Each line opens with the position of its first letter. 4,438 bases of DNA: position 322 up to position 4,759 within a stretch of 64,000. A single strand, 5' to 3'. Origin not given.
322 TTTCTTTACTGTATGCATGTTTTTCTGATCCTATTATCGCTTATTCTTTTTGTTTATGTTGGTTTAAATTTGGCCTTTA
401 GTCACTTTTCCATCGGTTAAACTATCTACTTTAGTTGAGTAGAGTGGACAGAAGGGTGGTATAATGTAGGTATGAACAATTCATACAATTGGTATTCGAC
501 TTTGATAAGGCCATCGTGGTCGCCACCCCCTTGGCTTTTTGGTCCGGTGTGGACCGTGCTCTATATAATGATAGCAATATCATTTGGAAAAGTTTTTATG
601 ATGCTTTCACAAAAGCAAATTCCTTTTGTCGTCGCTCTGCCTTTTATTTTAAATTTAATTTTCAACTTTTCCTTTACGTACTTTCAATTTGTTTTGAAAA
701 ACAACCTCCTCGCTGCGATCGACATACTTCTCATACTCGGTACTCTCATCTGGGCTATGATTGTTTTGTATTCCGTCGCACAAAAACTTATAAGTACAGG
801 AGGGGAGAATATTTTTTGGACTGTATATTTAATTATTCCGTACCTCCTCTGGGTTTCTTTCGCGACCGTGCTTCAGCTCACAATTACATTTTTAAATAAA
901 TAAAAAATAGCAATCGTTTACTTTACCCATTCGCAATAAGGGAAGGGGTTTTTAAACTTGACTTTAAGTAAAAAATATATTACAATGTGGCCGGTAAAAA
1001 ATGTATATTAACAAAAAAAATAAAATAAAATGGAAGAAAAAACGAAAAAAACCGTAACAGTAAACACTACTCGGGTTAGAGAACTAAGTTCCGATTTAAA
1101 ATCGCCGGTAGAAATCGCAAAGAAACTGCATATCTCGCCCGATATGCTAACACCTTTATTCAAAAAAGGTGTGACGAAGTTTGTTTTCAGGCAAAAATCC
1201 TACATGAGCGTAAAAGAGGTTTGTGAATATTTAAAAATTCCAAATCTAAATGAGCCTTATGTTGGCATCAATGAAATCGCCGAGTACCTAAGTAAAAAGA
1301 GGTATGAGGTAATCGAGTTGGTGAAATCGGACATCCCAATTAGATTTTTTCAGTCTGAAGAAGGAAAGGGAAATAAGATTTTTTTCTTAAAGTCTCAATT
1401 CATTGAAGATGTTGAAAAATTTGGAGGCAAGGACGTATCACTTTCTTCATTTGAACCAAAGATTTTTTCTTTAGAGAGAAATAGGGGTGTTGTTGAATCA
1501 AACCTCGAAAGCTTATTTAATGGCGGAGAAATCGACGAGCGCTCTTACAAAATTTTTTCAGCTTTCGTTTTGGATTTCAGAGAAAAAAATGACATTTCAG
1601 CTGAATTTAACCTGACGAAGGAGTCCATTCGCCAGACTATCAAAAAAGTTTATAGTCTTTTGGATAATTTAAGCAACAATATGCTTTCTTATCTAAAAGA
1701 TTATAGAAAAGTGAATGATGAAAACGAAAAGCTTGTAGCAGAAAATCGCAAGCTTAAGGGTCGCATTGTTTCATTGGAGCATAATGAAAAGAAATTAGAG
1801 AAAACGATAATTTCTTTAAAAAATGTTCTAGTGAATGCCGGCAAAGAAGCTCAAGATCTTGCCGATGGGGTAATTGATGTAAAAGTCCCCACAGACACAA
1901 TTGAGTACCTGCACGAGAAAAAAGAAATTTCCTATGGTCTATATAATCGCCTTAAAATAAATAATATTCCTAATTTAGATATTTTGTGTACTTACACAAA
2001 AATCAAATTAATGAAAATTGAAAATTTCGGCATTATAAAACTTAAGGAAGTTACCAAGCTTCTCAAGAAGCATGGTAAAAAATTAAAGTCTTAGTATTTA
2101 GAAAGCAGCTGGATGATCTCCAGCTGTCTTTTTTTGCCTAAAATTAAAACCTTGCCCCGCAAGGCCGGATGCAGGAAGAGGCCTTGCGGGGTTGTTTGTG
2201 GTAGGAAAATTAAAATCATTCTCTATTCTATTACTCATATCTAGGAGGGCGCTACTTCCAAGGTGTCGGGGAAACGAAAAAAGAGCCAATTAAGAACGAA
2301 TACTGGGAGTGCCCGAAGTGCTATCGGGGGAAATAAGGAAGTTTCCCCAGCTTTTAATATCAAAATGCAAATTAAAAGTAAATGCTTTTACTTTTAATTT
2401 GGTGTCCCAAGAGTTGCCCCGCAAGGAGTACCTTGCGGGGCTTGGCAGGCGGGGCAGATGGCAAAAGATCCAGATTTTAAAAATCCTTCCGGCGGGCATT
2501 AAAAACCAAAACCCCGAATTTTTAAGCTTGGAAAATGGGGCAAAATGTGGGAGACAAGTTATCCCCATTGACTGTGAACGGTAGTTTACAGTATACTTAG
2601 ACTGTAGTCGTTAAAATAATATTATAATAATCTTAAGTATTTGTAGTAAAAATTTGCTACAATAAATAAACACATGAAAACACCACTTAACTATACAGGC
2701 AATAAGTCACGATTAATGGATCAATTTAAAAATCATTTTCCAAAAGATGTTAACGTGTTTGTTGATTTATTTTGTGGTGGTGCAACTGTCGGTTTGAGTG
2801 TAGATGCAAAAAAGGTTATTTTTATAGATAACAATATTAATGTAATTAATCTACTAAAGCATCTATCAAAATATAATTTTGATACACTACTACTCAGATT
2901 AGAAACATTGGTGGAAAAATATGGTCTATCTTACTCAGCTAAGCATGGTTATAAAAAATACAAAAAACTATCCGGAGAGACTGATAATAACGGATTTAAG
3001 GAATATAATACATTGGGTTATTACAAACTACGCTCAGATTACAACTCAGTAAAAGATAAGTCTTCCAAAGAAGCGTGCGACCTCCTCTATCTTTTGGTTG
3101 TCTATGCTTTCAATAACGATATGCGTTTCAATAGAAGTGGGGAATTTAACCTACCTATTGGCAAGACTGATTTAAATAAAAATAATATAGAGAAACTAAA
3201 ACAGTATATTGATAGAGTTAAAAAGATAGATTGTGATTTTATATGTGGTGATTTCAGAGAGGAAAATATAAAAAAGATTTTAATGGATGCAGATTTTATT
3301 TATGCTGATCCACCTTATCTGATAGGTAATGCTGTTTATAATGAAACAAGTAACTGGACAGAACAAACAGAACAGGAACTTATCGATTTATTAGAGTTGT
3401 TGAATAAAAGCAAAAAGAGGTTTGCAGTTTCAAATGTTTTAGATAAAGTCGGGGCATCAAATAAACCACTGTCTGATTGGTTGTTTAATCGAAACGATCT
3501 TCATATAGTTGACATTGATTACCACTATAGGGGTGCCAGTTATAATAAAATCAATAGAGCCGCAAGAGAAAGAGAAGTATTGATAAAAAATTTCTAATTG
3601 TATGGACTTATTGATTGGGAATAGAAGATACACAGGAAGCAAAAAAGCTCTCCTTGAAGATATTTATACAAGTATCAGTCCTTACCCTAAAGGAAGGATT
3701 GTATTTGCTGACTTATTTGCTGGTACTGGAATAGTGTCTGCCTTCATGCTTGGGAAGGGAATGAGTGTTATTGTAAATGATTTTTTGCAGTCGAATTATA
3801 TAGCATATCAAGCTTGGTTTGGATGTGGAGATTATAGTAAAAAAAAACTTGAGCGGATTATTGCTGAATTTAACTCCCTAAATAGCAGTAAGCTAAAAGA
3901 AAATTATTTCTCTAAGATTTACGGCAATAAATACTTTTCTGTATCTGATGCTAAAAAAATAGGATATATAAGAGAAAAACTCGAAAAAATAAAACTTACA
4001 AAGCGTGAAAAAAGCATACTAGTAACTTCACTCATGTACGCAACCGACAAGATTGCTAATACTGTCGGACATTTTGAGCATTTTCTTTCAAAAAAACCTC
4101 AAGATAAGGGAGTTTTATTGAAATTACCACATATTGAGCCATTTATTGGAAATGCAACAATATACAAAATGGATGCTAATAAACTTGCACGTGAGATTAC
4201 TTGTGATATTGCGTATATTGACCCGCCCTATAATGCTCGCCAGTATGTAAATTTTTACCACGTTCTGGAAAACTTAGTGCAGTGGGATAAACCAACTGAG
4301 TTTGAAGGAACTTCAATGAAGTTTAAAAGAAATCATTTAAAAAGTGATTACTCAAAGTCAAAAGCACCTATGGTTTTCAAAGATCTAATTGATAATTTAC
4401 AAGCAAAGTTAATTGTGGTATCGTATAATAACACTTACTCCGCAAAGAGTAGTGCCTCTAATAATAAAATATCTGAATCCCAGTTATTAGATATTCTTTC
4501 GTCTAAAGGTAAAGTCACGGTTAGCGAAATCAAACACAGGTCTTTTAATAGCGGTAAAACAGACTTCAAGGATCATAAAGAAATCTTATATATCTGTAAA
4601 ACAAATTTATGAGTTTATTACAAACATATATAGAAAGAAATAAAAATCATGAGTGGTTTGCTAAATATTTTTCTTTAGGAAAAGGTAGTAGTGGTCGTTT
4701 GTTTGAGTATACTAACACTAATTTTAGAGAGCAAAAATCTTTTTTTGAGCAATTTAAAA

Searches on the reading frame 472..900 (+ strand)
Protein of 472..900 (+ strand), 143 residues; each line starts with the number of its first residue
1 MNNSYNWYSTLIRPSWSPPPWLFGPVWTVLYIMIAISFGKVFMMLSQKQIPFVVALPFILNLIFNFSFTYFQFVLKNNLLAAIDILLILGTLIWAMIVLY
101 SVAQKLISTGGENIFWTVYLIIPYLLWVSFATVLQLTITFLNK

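Call 75: search_protein_families(library=pfam, proteins=[window:472-900:+], max_evalue=0.001)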
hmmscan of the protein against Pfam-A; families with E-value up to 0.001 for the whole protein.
window:472-900:+ (143 aa): 1 family
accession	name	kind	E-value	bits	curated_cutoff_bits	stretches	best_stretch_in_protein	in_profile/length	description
PF03073.20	TspO_MBR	-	5.6e-27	94.7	24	1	5-138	21-143/145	TspO/MBR family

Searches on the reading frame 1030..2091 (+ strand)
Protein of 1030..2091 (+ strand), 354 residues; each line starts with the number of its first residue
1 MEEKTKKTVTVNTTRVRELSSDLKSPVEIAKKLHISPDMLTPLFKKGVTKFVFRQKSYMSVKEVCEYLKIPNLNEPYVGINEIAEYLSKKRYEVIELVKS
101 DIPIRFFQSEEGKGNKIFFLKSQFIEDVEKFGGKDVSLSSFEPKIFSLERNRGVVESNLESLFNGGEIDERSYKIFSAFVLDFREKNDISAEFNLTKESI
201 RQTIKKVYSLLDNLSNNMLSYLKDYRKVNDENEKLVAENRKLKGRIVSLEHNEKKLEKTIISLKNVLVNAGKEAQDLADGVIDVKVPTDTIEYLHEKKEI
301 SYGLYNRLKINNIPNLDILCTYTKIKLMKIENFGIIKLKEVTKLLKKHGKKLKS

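Call 75: search_protein_families(library=pfam, proteins=[window:1030-2091:+], max_evalue=0.001)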
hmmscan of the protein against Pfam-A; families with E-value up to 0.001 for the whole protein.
window:1030-2091:+ (354 aa): 3 families
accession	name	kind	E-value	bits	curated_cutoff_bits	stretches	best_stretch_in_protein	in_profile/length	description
PF12728.13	HTH_17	-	8e-06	26.5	27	0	78-126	2-45/51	Helix-turn-helix domain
PF03118.21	RNA_pol_A_CTD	-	0.00033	20.7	23.8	0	301-346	21-66/67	Bacterial RNA polymerase, alpha chain C terminal domain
PF11932.13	DUF3450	-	0.00076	19.3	32.6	0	196-265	24-93/241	Protein of unknown function (DUF3450)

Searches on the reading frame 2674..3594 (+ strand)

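Call 75: search_protein_families(library=pfam, proteins=[window:2674-3594:+], max_evalue=0.001)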
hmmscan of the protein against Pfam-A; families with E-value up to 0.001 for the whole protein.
window:2674-3594:+ (307 aa): 2 families
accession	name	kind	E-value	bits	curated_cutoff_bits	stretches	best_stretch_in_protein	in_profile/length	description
PF02086.21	MethyltransfD12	-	4.1e-33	115.6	22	1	7-271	1-240/253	D12 class N6 adenine-specific DNA methyltransferase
PF03602.21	Cons_hypoth95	-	1.1e-05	25.7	24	0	27-65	43-85/182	Conserved hypothetical protein 95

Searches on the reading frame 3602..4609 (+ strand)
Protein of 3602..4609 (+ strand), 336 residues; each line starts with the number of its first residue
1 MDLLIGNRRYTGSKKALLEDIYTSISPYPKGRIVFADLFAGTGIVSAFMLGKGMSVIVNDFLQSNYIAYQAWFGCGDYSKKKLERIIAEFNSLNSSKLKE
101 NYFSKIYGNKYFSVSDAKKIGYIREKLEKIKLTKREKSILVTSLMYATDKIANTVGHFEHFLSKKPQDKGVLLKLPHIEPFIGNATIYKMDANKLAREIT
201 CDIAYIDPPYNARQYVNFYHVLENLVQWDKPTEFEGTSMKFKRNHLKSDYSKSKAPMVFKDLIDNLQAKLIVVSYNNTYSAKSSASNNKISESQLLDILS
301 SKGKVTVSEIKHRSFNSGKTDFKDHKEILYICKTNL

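Call 75: search_protein_families(library=pfam, proteins=[window:3602-4609:+], max_evalue=0.001)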
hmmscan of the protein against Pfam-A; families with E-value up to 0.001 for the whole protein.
window:3602-4609:+ (336 aa): 1 family
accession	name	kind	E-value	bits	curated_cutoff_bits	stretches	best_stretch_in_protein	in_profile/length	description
PF02086.21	MethyltransfD12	-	2.2e-27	96.9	22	1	10-272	1-246/253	D12 class N6 adenine-specific DNA methyltransferase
